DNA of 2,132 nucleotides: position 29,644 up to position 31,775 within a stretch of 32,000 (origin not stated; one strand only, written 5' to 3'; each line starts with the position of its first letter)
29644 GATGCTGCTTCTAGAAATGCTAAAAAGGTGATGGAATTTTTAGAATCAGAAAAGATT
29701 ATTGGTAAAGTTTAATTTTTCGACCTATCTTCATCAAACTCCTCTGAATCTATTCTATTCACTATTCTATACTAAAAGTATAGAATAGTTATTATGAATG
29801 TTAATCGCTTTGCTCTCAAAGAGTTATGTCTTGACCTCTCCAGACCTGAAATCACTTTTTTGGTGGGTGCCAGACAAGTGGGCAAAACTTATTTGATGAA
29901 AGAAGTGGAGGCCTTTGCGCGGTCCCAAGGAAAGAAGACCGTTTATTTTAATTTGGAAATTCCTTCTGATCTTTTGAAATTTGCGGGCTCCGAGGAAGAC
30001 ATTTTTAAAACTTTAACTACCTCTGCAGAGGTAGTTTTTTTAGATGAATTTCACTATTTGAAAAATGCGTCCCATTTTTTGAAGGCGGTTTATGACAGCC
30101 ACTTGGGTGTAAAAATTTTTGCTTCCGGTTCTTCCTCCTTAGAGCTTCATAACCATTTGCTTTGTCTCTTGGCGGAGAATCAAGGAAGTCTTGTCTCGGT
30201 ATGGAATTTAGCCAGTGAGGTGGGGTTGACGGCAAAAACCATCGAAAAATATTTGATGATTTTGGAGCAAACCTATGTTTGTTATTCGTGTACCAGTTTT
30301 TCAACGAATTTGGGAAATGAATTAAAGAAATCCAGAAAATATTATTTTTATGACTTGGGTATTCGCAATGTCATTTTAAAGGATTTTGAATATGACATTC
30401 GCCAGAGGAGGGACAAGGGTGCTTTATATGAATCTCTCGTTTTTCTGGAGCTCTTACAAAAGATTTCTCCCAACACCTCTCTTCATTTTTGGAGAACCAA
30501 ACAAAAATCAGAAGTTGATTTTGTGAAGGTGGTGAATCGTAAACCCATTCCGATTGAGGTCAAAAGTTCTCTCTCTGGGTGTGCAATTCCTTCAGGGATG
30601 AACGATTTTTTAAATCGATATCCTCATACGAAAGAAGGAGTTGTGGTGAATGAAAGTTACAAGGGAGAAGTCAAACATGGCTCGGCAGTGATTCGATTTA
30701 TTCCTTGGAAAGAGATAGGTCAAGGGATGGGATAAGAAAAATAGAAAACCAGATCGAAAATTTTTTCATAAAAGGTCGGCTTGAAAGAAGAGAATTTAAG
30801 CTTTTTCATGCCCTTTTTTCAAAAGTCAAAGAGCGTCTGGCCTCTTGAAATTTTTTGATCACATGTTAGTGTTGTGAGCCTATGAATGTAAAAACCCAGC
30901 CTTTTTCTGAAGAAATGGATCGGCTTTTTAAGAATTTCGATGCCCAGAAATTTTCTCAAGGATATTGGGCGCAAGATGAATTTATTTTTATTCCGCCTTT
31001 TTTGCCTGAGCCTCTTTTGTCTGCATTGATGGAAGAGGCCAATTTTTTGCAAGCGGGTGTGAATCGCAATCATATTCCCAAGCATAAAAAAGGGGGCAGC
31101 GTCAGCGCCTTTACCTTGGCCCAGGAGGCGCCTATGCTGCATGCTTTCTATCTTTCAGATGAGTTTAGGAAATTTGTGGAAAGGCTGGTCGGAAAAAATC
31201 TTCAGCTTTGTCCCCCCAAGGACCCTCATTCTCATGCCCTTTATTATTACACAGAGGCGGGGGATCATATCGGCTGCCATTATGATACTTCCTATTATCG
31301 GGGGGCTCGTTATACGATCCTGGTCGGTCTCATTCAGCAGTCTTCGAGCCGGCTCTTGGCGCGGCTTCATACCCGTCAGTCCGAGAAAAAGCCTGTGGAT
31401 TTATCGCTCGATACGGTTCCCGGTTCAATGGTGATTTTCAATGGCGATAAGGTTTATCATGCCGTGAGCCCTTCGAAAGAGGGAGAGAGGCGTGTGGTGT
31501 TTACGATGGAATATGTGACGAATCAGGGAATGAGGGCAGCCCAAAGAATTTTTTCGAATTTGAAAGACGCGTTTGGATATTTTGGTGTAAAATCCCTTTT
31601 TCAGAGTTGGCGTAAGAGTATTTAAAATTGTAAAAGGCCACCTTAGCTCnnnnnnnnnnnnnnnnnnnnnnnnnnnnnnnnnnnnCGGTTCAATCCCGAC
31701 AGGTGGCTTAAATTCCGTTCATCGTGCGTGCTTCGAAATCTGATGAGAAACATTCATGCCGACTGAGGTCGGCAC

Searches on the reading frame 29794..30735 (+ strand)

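Call 20: search_protein_families(library=pfam, proteins=[window:29794-30735:+])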
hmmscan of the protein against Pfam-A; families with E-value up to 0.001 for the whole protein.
window:29794-30735:+ (313 aa): 4 families
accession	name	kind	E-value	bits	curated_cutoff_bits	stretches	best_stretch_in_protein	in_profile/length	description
PF13635.12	DUF4143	-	4.2e-36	124.5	28.1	1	117-259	14-160/160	Domain of unknown function (DUF4143)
PF13173.12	AAA_14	-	1.5e-19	70.7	27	1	19-128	3-113/129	AAA domain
PF13401.12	AAA_22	-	0.00051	20.8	27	0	18-58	5-45/130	AAA domain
PF13191.12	AAA_16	-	0.00052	21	32.6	0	16-52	22-55/167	AAA ATPase domain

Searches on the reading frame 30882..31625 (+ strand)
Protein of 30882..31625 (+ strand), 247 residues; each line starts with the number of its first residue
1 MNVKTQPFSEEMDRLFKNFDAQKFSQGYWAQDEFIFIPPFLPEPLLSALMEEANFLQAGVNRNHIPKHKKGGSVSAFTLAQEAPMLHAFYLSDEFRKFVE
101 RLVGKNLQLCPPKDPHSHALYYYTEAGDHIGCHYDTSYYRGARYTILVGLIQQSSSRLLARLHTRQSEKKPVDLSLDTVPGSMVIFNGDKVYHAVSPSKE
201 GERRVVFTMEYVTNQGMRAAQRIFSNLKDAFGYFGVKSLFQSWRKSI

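Call 20: search_protein_families(library=pfam, proteins=[window:30882-31625:+])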
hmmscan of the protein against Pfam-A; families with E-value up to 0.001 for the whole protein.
window:30882-31625:+ (247 aa): 2 families
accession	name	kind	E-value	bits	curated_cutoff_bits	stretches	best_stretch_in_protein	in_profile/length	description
PF23169.1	HalD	-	2.4e-10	40.6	26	1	28-136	12-126/228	Halogenase D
PF13640.12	2OG-FeII_Oxy_3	-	5.1e-05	24.6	27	1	122-208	5-94/98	2OG-Fe(II) oxygenase superfamily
